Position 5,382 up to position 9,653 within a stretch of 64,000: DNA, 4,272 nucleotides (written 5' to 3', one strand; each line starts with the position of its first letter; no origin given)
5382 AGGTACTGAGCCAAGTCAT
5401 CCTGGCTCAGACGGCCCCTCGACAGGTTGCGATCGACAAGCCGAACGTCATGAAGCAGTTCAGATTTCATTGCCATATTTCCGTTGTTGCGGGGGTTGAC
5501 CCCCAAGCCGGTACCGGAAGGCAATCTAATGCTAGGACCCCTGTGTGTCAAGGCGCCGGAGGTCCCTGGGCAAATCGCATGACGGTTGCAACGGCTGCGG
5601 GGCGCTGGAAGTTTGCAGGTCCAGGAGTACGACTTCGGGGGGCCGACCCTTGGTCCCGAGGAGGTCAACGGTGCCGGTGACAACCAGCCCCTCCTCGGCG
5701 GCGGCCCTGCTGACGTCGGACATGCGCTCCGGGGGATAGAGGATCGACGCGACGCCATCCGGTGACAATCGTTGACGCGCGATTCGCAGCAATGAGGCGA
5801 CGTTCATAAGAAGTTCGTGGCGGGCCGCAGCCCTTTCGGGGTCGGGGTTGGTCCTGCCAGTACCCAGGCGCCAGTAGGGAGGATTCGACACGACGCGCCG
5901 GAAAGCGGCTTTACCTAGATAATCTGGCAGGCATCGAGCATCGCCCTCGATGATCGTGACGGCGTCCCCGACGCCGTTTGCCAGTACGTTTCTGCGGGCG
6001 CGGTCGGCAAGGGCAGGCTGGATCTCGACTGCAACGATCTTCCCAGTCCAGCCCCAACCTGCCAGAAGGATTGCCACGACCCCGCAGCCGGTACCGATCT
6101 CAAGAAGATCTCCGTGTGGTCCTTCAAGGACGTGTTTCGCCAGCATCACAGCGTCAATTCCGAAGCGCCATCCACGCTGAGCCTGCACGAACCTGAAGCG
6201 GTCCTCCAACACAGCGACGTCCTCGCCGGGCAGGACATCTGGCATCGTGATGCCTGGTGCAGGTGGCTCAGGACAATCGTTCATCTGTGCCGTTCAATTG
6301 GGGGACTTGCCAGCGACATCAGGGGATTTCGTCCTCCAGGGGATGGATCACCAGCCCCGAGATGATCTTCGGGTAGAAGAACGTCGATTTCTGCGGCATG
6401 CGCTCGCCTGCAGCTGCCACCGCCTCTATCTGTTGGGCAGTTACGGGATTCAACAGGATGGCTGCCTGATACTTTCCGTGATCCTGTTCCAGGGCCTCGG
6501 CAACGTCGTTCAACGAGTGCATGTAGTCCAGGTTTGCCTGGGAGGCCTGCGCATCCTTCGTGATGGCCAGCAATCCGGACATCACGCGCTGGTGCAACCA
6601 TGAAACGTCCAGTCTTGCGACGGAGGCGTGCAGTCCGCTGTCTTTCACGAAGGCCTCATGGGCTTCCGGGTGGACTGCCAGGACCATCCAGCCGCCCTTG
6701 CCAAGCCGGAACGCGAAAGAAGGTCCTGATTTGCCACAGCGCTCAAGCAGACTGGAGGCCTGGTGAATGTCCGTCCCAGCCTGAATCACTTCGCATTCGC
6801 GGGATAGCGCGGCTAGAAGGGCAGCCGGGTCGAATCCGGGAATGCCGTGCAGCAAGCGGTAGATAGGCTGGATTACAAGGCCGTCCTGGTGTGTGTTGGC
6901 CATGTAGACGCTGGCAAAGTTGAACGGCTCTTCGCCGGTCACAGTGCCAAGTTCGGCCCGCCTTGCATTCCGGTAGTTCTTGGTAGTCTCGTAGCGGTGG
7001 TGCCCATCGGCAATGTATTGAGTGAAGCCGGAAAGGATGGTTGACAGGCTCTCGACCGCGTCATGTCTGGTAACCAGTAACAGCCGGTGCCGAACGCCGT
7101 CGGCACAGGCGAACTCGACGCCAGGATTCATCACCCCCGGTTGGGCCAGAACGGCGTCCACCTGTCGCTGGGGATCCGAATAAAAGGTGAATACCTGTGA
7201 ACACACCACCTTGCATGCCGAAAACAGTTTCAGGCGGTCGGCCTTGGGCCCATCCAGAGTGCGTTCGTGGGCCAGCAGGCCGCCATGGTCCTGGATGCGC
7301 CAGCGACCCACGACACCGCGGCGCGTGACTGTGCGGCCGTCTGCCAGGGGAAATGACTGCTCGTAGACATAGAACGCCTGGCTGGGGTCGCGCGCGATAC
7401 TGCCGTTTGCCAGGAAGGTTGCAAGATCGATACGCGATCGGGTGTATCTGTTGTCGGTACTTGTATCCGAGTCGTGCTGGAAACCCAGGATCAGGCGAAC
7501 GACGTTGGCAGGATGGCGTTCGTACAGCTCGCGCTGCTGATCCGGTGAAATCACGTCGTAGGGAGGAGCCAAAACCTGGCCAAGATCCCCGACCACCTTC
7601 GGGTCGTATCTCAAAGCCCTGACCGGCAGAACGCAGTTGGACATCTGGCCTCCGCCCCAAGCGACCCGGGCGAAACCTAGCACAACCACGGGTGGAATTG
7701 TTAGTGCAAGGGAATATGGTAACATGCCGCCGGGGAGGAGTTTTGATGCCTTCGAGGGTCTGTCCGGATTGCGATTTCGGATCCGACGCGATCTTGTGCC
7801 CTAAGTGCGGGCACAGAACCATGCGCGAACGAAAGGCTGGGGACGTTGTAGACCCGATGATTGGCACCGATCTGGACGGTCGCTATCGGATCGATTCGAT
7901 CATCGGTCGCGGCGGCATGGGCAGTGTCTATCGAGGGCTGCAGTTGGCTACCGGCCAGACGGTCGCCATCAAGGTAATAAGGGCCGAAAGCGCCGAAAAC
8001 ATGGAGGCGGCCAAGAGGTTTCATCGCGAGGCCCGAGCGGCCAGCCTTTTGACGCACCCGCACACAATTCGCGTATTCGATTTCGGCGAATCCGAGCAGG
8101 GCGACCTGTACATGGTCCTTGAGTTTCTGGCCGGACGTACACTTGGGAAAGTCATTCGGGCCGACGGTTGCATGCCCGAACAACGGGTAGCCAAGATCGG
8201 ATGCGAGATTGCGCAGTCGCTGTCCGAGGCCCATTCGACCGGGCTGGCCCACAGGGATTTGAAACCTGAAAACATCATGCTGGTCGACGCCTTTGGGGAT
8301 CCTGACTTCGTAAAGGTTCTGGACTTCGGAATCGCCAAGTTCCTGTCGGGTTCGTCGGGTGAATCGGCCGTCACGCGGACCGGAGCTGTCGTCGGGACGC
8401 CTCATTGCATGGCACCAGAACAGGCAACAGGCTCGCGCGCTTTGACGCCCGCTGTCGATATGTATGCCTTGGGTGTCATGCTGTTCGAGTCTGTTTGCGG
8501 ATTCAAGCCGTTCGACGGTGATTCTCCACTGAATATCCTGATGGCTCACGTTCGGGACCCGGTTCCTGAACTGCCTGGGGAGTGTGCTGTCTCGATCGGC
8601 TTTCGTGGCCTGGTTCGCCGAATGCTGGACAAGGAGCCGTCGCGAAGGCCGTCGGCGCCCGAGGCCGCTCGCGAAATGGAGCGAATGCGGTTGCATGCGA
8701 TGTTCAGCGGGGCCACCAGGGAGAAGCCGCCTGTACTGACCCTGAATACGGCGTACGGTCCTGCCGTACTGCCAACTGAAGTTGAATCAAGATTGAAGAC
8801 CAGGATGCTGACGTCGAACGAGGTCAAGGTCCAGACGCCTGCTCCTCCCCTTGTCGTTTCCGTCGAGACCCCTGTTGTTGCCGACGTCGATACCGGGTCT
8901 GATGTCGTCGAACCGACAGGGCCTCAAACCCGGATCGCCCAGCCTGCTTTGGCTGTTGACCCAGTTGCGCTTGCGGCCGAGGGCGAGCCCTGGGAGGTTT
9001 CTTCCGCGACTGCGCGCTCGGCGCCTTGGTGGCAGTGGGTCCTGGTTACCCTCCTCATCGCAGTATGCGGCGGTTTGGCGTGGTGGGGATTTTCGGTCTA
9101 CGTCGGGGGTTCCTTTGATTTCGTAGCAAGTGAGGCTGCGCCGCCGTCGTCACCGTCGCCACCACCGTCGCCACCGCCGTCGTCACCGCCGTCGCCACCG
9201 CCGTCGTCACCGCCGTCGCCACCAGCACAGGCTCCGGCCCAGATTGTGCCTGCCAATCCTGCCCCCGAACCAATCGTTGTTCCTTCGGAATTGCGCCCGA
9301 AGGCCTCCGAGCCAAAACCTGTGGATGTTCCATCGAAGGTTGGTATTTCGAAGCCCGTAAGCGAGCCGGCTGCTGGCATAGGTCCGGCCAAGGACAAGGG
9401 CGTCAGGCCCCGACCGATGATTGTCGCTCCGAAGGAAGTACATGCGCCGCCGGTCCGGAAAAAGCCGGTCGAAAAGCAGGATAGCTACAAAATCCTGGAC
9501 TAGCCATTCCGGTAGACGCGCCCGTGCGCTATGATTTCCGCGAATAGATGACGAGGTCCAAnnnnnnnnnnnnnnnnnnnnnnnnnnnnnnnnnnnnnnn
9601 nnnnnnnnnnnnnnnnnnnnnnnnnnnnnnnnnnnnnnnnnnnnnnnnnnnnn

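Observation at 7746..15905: Kinase operon with duplicated TPR-PEGA proteins bracketing a Cys-rich secreted protein and a Kelch lipoprotein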

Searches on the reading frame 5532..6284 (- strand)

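Call 18: search_protein_families(library=pfam, proteins=[window:5532-6284:-], max_evalue=0.001)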
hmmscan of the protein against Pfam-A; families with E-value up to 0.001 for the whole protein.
window:5532-6284:- (250 aa): 8 families
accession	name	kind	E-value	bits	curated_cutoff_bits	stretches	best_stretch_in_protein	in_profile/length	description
PF13649.12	Methyltransf_25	-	2.3e-07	31.8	27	1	61-133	2-70/97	Methyltransferase domain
PF05175.20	MTS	-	2.1e-06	27.9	23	1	47-138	22-109/170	Methyltransferase small domain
PF01135.25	PCMT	-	1.1e-05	25.8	20.3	1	59-117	76-134/210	Protein-L-isoaspartate(D-aspartate) O-methyltransferase (PCMT)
PF13489.12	Methyltransf_23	-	1.2e-05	25.6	27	1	55-124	21-61/164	Methyltransferase domain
PF01170.24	UPF0020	-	1.8e-05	25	22.3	1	82-142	78-137/197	RMKL-like, methyltransferase domain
PF02475.24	TRM5-TYW2_MTfase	-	2.6e-05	24.7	28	1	61-134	41-111/164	TRM5/TYW2 methyltransferase domain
PF08241.18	Methyltransf_11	-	0.00037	21.5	21.2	0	61-129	1-62/95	Methyltransferase domain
PF13847.12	Methyltransf_31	-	0.00078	19.6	27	0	59-185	6-113/145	Methyltransferase domain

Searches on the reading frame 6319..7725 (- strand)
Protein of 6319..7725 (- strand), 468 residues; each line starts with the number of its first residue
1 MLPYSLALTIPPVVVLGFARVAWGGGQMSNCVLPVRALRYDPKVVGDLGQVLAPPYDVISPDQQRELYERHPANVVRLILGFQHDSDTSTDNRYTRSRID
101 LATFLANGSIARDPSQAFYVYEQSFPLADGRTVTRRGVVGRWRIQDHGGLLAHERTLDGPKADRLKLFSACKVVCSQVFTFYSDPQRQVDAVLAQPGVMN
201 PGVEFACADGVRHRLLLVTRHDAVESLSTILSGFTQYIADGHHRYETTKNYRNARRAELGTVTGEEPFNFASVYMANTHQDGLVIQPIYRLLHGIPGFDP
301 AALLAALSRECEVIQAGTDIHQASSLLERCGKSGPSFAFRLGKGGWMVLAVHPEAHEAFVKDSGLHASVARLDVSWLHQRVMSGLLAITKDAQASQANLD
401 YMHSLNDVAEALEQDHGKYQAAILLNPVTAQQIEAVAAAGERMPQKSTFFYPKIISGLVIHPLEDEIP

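Call 18: search_protein_families(library=pfam, proteins=[window:6319-7725:-], max_evalue=0.001)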
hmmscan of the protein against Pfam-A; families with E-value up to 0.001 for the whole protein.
window:6319-7725:- (468 aa): 1 family
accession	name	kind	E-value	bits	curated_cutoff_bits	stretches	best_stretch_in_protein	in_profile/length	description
PF06245.16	DUF1015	-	2.1e-74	250.8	25.8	1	32-375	1-325/325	Protein of unknown function (DUF1015)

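Call 23: find_related_loci(query=window:6319-7725:-, collection=genome_contigs, flank=10000)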
Query window:6319-7725:- (468 aa) in genome_contigs; peptide patterns used: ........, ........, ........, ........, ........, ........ (x = any residue, [..] = any of these).
42 stretches matched a pattern; 4 encode a relative of the query (tblastn E <= 1e-3); 4 distinct loci.
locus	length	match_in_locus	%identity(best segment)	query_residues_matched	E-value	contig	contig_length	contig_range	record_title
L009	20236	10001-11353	73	18-468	0e+0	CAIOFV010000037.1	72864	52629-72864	MAG: uncultured Myxococcales bacterium isolate MJ-time_bin-5834 genome assembly, contig: bin-5834:037/173, whole genome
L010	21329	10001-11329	72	25-467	0e+0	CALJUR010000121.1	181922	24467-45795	MAG TPA_asm: uncultured Myxococcales bacterium isolate SRR6007444_bin.12_CONCOCT_v1.1_MAG genome assembly, contig: ERZ72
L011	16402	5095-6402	66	32-468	0e+0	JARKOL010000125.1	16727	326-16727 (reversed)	MAG: Myxococcota bacterium isolate D137_maxbin.042_sub k141_211480, whole genome shotgun sequence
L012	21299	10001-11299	28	32-465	2e-42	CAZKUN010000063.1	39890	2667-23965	MAG TPA_asm: uncultured Armatimonadia bacterium isolate SRP308112_co1_172 genome assembly, contig: NODE_1122_length_3989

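Call 29: search_protein_families(library=pfam, proteins=[L010:863-2713:-, L010:2751-4112:-, L010:4123-6276:-, L010:6326-8065:-, L010:8203-10269:-, L009:6981-9077:-, L009:8512-9999:+, L009:9151-9795:-, L009:2150-3532:-, L009:3614-4951:-], max_evalue=0.01)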
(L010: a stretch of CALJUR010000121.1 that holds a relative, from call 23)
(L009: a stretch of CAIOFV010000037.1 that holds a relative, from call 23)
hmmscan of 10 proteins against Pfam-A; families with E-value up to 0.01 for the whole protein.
L010:863-2713:- (616 aa): 0 families

L010:2751-4112:- (453 aa): 10 families
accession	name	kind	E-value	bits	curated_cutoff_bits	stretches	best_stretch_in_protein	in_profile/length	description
PF08308.17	PEGA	-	4.6e-15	55.7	20.8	2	196-263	2-68/71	PEGA domain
PF13620.12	CarboxypepD_reg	-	3.1e-08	34.3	32.3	1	156-192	45-82/82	Carboxypeptidase regulatory-like domain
PF14559.12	TPR_19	-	1.3e-05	25.9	25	1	52-103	2-54/68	Tetratricopeptide repeat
PF13414.12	TPR_11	-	0.00044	20.3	26.8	1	51-73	4-26/42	TPR repeat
PF13424.12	TPR_12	-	0.0011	19.6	30.1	1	34-71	38-75/77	Tetratricopeptide repeat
PF07719.23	TPR_2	-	0.0016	18.9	27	1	41-73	1-33/34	Tetratricopeptide repeat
PF13428.12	TPR_14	-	0.0019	19.2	23.5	0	42-82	2-43/44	Tetratricopeptide repeat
PF13181.12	TPR_8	-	0.0037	17.8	25.7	0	41-73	1-33/34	Tetratricopeptide repeat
PF13432.12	TPR_16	-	0.0048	17.8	32.7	1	47-102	3-59/65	Tetratricopeptide repeat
PF00515.34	TPR_1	-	0.0082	16.4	27.8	0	50-73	10-33/34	Tetratricopeptide repeat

L010:4123-6276:- (717 aa): 0 families

L010:6326-8065:- (579 aa): 1 family
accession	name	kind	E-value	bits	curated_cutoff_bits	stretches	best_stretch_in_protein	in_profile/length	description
PF01609.27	DDE_Tnp_1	-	3.9e-15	56.6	23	1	203-474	28-198/200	Transposase DDE domain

L010:8203-10269:- (688 aa): 4 families
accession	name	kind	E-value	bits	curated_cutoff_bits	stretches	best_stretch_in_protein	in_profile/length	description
PF00069.31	Pkinase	-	7.7e-53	180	31.7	1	178-438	1-257/263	Protein kinase domain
PF07714.23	PK_Tyr_Ser-Thr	-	9.5e-32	110.7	23.1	1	180-440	3-256/258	Protein tyrosine and serine/threonine kinase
PF01636.29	APH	-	1.3e-05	25.5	23.2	0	280-328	152-197/239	Phosphotransferase enzyme family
PF03109.22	ABC1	-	0.0002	21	22.9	0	250-332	141-218/244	ABC1 atypical kinase-like domain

L009:6981-9077:- (698 aa): 0 families

L009:8512-9999:+ (495 aa): 0 families

L009:9151-9795:- (214 aa): 0 families

L009:2150-3532:- (460 aa): 1 family
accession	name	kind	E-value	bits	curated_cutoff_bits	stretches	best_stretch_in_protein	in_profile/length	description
PF00526.23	Dicty_CTDC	-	0.00043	20.5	27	1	264-282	1-19/24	Dictyostelium (slime mold) repeat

L009:3614-4951:- (445 aa): 0 families

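Call 76: search_protein_families(library=pfam, proteins=[L010:4216-6180:+], max_evalue=0.05)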
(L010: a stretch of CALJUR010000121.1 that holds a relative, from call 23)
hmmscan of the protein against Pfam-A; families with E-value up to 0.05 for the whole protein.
L010:4216-6180:+ (654 aa): 1 family
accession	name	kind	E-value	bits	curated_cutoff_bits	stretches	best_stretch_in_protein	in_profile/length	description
PF22352.2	K319L-like_PKD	-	0.00052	20.4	27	1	400-464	24-84/84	K319L-like, PKD domain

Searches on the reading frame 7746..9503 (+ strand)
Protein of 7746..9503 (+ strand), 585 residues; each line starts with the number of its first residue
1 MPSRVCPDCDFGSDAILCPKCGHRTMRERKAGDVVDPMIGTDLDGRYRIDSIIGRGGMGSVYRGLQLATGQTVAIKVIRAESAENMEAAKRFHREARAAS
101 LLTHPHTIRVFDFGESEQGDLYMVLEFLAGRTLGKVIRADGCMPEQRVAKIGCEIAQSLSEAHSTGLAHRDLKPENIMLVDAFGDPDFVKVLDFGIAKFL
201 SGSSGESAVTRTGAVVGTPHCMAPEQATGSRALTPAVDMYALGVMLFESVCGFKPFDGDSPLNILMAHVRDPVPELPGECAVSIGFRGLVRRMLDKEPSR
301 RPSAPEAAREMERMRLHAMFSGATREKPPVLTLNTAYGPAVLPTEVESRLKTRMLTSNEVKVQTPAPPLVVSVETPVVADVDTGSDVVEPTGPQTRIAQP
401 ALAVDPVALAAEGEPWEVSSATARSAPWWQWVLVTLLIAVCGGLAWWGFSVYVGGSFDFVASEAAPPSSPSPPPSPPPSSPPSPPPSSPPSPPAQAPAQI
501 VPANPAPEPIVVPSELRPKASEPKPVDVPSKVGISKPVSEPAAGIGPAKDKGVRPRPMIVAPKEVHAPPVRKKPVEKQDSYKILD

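Call 8: search_protein_families(library=pfam, proteins=[window:7746-9503:+], max_evalue=0.1)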
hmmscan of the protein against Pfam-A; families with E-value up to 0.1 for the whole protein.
window:7746-9503:+ (585 aa): 4 families
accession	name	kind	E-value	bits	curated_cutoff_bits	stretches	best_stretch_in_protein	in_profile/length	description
PF00069.31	Pkinase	-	5.5e-51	173.9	31.7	1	47-308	1-258/263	Protein kinase domain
PF07714.23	PK_Tyr_Ser-Thr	-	6.6e-27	94.9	23.1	1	49-306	3-253/258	Protein tyrosine and serine/threonine kinase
PF01636.29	APH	-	2.1e-05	24.8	23.2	1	72-164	22-109/239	Phosphotransferase enzyme family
PF03109.22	ABC1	-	4.6e-05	23.1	22.9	0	119-201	141-218/244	ABC1 atypical kinase-like domain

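Call 47: search_protein_families(library=ncbifam, proteins=[window:7746-9503:+], max_evalue=0.1)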
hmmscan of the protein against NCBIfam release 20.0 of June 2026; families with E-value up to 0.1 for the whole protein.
window:7746-9503:+ (585 aa): 16 families
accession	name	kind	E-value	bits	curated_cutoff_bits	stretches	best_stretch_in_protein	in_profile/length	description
NF033483.0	PknB_PASTA_kin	equivalog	1.7e-78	265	450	1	40-358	2-307/563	Stk1 family PASTA domain-containing Ser/Thr kinase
TIGR03903.1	TOMM_kin_cyc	equivalog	5.4e-52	176.9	705.75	1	69-320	2-253/1267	TOMM system kinase/cyclase fusion protein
NF052427.1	StpK7MSMEG_1200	equivalog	7.2e-50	170.1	900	1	45-308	7-262/601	serine/threonine protein kinase StpK7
NF047741.1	antiphage_MADS6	equivalog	5.9e-40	137.4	460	2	40-166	490-611/612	methylation-associated defense system protein kinase MAD6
NF053615.1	SerThrKinAfsKStmc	equivalog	5.9e-36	124.4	1300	1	51-308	19-261/809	protein serine/threonine kinase AfsK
NF009651.0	PRK13184.1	equivalog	6.2e-33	113.8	839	1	46-301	3-276/932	serine/threonine-protein kinase PknD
NF038150.1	lanthi_synth_IV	equivalog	8.1e-29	100.5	650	1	42-323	186-460/851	class IV lanthionine synthetase LanL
NF033442.0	BREX_PglW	equivalog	8.3e-15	53.6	990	1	35-356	502-806/1391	BREX system serine/threonine kinase PglW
NF038151.1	lanthi_synth_III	equivalog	6.7e-13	47.9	575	1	44-252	219-425/833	class III lanthionine synthetase LanKC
NF043056.1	T4SS_LegK1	equivalog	4.4e-10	38.8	550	1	51-246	77-280/516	Dot/Icm T4SS effector kinase LegK1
NF058632.1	SerThrKinPrkT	equivalog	5.1e-08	32.3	280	1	45-195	21-163/322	serine/threonine protein kinase PrkT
TIGR03724.2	arch_bud32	equivalog_domain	1.6e-05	24.5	125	1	91-200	39-134/193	KEOPS complex kinase/ATPase Bud32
NF011460.0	PRK14879.1-1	equivalog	6.5e-05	22.2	199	1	120-198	85-158/232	Kae1-associated kinase Bud32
NF011464.0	PRK14879.1-7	equivalog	0.00014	21.7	246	1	92-200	50-152/221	Kae1-associated kinase Bud32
NF011463.0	PRK14879.1-4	equivalog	0.00028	20.4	188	1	90-202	63-165/237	Kae1-associated kinase Bud32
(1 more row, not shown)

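Call 100: search_protein_families(library=padloc, proteins=[window:7746-9503:+], max_evalue=0.001)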
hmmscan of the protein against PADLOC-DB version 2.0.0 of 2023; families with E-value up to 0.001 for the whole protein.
window:7746-9503:+ (585 aa): 35 families (the best 25 are shown)
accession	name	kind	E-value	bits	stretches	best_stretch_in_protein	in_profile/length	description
PDLC04061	PD-T4-6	-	4.1e-84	281.9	1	39-541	10-469/510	-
PDLC04043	PD-T4-6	-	1.9e-77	259.3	1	41-404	11-360/452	-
PDLC04042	PD-T4-6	-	2.5e-77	258.4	1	43-315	7-273/292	-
PDLC04053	PD-T4-6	-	1.3e-73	246.2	1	42-314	6-271/311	-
PDLC04138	mad6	-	1.2e-70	237.2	1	40-316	46-315/659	mads_6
PDLC04039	PD-T4-6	-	1.2e-68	230.2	1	35-445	5-401/458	-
PDLC04060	PD-T4-6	-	8.4e-67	224.1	1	38-304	1-259/486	-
PDLC04057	PD-T4-6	-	3.7e-65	218.7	1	38-305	1-261/443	-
PDLC04054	PD-T4-6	-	5.1e-63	211.6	1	40-329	6-283/347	-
PDLC04047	PD-T4-6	-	6.9e-63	210.7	1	40-312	5-270/327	-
PDLC04041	PD-T4-6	-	1.8e-61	206.7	1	43-322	26-298/443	-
PDLC04052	PD-T4-6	-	4.1e-61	205.7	1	43-317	7-279/496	-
PDLC04048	PD-T4-6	-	6.4e-59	198.1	1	39-276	4-232/354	-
PDLC01088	C3a189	-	8.9e-57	191.2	1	51-304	3-251/840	kinase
PDLC04040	PD-T4-6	-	2.7e-53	179.5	1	52-326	1-272/547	-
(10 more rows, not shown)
